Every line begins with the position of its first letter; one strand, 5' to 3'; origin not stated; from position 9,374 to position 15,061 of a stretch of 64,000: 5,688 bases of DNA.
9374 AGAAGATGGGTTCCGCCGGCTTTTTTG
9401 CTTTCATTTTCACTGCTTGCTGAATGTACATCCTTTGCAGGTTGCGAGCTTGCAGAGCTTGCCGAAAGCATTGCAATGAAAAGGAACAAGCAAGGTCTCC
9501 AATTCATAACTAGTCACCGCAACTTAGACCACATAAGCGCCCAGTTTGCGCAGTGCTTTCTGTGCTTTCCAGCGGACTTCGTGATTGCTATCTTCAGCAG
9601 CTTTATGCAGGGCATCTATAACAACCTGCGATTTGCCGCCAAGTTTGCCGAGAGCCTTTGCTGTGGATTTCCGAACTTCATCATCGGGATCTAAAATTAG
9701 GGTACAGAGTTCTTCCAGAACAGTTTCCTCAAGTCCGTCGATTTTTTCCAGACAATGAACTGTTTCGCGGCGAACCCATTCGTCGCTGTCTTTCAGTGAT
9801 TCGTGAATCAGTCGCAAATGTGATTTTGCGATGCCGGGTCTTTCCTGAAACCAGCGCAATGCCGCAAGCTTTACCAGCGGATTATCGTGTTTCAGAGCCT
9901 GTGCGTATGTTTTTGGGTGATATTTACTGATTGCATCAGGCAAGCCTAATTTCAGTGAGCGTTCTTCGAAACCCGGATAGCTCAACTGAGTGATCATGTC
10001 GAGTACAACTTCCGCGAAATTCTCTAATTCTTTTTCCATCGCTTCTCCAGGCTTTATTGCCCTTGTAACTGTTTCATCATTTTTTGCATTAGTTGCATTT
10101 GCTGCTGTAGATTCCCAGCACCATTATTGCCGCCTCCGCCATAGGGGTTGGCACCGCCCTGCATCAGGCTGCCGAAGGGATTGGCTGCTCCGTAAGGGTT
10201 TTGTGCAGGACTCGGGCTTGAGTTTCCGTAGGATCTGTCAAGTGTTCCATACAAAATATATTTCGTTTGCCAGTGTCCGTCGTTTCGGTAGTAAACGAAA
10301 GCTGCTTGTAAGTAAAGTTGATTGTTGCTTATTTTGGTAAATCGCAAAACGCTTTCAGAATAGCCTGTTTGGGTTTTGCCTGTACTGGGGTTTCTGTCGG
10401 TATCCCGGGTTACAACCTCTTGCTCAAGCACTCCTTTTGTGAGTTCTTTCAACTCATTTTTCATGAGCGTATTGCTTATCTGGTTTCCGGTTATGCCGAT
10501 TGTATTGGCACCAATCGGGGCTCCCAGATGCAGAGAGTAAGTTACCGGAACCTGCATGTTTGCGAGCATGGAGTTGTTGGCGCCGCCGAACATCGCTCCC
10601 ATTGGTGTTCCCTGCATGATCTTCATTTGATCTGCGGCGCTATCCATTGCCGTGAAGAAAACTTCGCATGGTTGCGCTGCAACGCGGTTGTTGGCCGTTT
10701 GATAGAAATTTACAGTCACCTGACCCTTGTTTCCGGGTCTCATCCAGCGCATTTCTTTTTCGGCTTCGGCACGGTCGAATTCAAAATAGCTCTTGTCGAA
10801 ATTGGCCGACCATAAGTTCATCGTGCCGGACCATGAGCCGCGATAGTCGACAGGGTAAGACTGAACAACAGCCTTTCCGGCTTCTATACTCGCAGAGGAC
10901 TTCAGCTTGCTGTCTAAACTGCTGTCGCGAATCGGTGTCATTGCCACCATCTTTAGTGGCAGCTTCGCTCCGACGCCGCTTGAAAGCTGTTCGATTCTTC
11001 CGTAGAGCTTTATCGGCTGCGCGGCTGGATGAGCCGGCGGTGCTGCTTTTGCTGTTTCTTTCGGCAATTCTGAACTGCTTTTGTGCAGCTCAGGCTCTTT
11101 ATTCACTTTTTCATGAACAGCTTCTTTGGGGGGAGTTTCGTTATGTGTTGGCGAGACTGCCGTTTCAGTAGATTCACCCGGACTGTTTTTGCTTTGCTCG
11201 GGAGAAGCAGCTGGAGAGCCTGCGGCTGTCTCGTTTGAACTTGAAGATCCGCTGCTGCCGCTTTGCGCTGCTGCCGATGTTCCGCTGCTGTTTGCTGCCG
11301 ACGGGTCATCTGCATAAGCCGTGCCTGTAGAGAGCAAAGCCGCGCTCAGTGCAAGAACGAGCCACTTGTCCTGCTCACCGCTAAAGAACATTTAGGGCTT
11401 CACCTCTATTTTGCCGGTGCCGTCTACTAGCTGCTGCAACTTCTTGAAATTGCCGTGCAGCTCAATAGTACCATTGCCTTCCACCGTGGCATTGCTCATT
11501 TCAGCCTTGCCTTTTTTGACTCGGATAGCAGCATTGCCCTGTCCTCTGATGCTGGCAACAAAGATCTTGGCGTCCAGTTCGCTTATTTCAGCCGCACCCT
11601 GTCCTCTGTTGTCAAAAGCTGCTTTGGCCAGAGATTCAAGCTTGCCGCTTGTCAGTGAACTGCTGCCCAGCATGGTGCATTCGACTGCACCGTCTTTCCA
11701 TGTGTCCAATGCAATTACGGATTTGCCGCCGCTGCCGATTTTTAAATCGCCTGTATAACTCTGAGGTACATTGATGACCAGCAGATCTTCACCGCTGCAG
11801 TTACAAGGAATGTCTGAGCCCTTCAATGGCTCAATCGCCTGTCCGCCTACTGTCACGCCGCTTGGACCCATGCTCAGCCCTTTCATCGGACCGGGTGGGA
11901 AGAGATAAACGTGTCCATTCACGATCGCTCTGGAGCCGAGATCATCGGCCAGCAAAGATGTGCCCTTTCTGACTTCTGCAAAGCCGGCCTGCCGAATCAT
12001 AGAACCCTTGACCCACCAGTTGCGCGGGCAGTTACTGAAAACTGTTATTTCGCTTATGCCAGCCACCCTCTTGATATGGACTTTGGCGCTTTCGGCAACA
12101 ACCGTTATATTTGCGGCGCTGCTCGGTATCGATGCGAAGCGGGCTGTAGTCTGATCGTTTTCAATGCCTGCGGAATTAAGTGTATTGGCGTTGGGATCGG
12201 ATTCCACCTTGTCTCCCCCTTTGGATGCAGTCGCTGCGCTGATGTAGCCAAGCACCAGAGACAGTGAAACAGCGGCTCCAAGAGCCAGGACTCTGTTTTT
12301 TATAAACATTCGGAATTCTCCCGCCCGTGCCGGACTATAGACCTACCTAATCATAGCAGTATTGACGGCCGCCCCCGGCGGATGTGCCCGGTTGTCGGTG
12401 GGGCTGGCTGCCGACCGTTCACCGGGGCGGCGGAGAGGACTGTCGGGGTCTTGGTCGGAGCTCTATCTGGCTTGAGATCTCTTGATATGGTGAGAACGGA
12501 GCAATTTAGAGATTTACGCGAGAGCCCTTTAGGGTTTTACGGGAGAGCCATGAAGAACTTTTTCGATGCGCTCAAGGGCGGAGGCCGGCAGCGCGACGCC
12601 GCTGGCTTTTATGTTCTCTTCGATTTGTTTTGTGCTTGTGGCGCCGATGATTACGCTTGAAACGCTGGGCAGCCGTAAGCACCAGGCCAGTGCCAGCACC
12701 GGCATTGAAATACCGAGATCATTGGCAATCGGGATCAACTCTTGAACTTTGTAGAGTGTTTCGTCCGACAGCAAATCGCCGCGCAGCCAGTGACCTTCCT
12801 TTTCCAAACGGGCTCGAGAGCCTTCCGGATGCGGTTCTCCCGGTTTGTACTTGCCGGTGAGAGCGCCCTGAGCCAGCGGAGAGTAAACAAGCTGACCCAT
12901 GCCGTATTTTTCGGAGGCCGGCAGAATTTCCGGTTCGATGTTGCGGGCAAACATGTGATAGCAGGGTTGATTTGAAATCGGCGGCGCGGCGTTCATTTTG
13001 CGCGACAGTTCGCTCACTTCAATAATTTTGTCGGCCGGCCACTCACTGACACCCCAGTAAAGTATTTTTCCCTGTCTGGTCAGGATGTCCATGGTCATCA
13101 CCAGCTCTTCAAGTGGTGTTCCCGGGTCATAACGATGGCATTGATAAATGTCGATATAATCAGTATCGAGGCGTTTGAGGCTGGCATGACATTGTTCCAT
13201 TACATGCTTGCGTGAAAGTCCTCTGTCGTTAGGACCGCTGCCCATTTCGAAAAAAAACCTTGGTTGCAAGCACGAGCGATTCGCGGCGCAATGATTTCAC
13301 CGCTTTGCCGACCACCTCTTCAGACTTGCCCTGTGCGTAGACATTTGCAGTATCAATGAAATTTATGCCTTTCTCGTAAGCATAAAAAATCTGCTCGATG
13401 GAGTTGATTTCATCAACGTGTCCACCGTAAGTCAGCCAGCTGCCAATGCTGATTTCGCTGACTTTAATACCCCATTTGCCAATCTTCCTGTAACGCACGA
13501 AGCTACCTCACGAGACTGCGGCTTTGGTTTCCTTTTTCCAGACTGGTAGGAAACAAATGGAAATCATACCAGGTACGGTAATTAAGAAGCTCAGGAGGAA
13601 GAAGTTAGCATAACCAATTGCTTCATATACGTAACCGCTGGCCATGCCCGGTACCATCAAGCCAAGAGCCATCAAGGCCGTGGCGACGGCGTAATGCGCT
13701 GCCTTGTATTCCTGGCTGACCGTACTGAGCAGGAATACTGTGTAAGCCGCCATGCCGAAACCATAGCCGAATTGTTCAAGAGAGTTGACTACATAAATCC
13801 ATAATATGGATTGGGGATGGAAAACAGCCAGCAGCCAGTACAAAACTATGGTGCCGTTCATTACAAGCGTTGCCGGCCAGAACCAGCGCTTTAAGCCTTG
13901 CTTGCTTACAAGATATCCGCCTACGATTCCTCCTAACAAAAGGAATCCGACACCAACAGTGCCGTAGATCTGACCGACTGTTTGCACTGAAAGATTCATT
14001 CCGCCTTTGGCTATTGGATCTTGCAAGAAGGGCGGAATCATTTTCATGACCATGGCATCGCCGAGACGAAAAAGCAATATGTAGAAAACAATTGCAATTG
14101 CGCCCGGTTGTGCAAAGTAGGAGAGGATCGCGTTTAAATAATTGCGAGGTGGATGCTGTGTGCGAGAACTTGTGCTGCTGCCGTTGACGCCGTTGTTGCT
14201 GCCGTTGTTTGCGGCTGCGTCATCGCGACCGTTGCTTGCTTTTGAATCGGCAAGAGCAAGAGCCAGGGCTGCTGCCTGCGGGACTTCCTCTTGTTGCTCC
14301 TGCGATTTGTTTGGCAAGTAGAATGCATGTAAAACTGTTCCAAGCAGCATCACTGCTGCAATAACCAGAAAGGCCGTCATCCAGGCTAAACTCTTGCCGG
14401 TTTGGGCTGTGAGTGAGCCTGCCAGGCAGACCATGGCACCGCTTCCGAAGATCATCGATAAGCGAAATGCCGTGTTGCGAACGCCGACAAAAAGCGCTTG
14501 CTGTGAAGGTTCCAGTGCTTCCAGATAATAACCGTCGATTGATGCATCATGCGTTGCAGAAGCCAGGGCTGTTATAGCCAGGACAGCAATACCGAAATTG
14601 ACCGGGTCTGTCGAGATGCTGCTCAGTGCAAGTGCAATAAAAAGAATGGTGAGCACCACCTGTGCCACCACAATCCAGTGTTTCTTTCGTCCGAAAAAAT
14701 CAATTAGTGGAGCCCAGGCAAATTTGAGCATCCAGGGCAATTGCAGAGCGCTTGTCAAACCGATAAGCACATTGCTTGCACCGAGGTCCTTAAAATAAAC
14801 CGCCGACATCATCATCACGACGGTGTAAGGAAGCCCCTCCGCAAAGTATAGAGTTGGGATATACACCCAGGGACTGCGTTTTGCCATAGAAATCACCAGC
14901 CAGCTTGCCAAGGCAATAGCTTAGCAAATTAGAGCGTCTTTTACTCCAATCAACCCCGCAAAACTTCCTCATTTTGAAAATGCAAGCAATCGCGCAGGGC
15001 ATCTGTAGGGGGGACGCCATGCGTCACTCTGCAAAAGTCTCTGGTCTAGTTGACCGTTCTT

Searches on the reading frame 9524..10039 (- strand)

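Call 17: search_protein_families(library=pfam, proteins=[window:9524-10039:-], max_evalue=0.00001)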
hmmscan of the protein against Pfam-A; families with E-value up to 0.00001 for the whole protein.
window:9524-10039:- (171 aa): 5 families
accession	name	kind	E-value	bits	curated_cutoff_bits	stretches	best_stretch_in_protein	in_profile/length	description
PF13646.12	HEAT_2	-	4.1e-21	75.5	27.7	2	46-130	5-87/88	HEAT repeats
PF02985.28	HEAT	-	8.2e-14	50.9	23.5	0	108-133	2-27/31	HEAT repeat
PF13513.12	HEAT_EZ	-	6.3e-08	33.4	27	0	95-133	17-55/55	HEAT-like repeat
PF12717.13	Cnd1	-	3.2e-07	31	26.4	0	104-166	19-85/162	non-SMC mitotic condensation complex subunit 1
PF20168.4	PDS5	-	4.5e-06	25.2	27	0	65-158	313-409/1053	Sister chromatid cohesion protein PDS5 protein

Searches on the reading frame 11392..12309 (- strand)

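Call 9: search_protein_families(library=pfam, proteins=[window:11392-12309:-], max_evalue=0.001)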
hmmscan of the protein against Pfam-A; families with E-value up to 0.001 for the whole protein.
window:11392-12309:- (305 aa): 0 families

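Call 80: search_protein_families(library=pfam, proteins=[window:11392-12309:-], max_evalue=0.01)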
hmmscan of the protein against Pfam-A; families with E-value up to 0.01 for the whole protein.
window:11392-12309:- (305 aa): 1 family
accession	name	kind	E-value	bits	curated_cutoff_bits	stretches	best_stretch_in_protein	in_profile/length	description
PF10988.14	DUF2807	-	0.0019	18.4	24.2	1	187-287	87-180/181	Putative auto-transporter adhesin, head GIN domain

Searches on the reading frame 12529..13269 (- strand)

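Call 9: search_protein_families(library=pfam, proteins=[window:12529-13269:-], max_evalue=0.001)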
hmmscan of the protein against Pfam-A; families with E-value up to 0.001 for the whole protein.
window:12529-13269:- (246 aa): 1 family
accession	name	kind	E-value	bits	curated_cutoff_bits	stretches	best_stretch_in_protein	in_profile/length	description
PF00248.27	Aldo_ket_red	-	7.4e-52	176.7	24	1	9-238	73-289/291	Aldo/keto reductase family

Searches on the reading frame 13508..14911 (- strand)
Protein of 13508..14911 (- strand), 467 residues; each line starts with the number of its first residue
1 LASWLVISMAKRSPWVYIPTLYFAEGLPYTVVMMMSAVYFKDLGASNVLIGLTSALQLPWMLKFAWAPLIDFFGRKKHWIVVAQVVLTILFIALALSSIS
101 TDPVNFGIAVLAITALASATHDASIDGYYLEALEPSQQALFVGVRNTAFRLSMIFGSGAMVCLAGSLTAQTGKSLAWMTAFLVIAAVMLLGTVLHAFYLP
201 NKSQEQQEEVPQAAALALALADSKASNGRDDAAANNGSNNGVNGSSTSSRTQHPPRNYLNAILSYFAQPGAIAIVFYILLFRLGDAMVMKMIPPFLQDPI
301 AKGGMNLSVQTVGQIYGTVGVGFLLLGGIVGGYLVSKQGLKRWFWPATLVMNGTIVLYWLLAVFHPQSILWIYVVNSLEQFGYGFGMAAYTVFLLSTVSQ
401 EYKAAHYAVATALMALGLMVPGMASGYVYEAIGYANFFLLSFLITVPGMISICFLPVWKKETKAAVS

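Call 9: search_protein_families(library=pfam, proteins=[window:13508-14911:-], max_evalue=0.001)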
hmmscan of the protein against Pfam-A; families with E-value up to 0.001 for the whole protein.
window:13508-14911:- (467 aa): 3 families
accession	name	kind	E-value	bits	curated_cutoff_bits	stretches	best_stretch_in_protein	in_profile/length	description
PF07690.21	MFS_1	-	5.1e-23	82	33.4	2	22-295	5-228/347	Major Facilitator Superfamily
PF03137.26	OATP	-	6.7e-05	21.8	25.8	1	176-361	215-380/545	Organic Anion Transporter Polypeptide (OATP) family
PF13000.13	Acatn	-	8.7e-05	21.7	23.7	1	20-102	7-95/546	Acetyl-coenzyme A transporter 1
